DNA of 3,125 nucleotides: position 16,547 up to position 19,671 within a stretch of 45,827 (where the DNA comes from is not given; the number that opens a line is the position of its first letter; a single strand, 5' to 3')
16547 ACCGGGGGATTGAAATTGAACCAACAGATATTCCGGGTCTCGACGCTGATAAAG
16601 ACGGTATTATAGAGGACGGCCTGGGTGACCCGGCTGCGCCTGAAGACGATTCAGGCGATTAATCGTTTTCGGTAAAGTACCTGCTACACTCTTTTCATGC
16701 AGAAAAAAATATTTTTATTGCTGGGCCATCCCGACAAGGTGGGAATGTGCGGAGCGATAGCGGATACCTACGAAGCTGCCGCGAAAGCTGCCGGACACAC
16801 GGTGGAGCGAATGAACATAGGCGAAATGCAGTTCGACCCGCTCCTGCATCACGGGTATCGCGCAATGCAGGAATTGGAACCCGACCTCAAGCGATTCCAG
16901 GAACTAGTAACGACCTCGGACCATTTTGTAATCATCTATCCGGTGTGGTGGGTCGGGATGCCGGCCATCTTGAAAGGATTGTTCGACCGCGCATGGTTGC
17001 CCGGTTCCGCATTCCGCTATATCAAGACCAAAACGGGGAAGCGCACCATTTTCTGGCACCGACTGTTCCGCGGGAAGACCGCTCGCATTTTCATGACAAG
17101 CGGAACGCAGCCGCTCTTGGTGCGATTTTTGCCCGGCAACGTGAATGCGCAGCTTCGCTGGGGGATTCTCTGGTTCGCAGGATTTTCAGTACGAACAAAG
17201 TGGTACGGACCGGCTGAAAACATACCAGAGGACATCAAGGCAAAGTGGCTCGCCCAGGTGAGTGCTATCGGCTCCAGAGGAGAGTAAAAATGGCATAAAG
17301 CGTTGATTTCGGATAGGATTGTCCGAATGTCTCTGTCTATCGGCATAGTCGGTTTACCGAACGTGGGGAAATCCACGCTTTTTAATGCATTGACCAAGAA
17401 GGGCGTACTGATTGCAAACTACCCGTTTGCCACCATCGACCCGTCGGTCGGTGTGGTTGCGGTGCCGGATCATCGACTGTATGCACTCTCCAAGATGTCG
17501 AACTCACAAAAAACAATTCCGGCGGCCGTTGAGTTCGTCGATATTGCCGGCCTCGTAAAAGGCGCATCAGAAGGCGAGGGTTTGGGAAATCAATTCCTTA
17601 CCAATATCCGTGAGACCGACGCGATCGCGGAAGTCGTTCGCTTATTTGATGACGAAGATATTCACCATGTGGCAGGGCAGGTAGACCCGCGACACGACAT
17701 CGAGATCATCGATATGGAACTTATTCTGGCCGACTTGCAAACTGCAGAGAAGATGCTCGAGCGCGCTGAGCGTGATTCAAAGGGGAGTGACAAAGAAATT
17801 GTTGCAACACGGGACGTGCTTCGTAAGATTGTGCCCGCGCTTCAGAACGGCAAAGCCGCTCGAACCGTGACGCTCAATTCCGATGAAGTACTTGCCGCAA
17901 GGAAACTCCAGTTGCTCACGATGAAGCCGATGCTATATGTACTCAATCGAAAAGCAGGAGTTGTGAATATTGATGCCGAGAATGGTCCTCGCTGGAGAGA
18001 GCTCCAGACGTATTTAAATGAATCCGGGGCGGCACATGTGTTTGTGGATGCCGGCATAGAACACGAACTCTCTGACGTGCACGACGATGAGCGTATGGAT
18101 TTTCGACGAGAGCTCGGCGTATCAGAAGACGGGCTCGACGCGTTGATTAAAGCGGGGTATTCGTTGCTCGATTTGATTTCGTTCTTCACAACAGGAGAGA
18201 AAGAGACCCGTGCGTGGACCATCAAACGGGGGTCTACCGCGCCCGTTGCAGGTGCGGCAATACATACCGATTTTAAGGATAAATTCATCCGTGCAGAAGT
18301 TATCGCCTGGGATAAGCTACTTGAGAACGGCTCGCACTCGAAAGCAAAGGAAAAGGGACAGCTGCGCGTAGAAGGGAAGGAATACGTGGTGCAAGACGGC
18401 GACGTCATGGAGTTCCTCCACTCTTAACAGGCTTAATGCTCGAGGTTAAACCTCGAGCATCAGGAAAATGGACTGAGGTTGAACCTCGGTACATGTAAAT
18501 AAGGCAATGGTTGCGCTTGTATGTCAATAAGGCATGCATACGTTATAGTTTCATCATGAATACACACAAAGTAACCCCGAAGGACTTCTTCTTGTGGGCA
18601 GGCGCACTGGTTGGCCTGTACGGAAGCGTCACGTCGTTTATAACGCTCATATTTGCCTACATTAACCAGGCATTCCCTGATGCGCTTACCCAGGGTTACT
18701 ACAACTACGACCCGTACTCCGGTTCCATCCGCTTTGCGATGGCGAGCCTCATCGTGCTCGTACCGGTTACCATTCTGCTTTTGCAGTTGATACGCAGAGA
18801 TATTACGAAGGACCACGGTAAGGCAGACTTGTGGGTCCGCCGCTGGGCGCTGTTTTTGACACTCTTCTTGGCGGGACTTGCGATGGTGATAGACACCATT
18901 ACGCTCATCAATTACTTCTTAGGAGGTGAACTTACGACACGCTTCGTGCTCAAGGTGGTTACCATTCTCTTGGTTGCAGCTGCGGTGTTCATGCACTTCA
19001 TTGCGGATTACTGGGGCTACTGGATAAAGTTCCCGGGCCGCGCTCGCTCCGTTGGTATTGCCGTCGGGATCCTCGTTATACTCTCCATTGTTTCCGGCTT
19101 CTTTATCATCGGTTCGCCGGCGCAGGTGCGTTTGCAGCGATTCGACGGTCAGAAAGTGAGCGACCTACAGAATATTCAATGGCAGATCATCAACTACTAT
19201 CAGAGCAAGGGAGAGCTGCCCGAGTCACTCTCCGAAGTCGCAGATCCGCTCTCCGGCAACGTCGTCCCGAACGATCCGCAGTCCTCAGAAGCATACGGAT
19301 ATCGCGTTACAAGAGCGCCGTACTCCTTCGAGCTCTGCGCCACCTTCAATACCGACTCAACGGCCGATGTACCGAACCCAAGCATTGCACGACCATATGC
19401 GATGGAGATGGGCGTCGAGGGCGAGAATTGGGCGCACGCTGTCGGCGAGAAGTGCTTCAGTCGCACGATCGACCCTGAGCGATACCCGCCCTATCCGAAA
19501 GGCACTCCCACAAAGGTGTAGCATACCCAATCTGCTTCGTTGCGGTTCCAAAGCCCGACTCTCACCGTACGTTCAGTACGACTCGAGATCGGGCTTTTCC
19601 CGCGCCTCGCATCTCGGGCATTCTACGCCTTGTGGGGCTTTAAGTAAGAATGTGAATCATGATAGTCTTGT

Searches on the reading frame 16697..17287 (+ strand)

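Call 58: search_protein_families(library=pfam, proteins=[window:16697-17287:+], max_evalue=0.001)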
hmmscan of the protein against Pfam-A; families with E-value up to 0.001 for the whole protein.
window:16697-17287:+ (196 aa): 2 families
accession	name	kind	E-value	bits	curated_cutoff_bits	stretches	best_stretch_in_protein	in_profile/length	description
PF02525.22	Flavodoxin_2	-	6.9e-27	94.9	27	1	3-165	1-169/198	Flavodoxin-like fold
PF03358.20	FMN_red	-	1.5e-13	51.1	24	1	4-113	2-99/152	NADPH-dependent FMN reductase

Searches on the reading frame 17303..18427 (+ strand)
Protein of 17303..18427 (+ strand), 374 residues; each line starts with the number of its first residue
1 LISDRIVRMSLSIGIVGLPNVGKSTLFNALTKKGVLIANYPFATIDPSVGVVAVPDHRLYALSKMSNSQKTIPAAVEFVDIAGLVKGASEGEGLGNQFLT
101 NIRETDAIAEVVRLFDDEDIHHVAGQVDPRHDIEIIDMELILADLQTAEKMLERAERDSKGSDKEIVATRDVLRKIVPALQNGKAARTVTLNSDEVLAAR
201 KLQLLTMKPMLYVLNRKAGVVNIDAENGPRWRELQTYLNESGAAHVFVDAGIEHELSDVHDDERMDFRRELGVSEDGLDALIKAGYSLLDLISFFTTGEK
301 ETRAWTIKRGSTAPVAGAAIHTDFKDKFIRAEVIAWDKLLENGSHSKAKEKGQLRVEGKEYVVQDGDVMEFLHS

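Call 58: search_protein_families(library=pfam, proteins=[window:17303-18427:+], max_evalue=0.001)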
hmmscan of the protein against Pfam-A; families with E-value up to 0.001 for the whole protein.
window:17303-18427:+ (374 aa): 3 families
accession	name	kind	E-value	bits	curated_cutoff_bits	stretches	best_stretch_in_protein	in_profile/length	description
PF06071.19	YchF-GTPase_C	-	1.5e-34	118.4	27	1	291-372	1-82/84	Protein of unknown function (DUF933)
PF01926.29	MMR_HSR1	-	2e-21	76.6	21.9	1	13-121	2-90/113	50S ribosome-binding GTPase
PF02421.24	FeoB_N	-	8.6e-09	35.5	27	1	13-57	3-47/156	Ferrous iron transport protein B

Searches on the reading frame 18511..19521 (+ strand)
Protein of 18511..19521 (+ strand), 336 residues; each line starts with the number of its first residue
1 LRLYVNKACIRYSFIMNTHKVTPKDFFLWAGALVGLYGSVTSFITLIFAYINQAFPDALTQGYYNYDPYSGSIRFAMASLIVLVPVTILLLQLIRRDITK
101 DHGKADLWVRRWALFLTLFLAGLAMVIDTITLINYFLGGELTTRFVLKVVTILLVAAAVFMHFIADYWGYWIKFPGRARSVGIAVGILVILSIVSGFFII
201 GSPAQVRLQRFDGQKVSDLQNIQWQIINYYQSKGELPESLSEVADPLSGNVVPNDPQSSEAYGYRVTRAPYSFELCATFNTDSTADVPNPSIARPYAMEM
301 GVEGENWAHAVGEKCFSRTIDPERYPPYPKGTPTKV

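Call 58: search_protein_families(library=pfam, proteins=[window:18511-19521:+], max_evalue=0.001)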
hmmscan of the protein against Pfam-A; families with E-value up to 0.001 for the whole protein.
window:18511-19521:+ (336 aa): 1 family
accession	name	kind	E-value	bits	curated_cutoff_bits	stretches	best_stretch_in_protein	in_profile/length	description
PF18920.5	DUF5671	-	1.8e-16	60.7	28.4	1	26-160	2-129/132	Domain of unknown function (DUF5671)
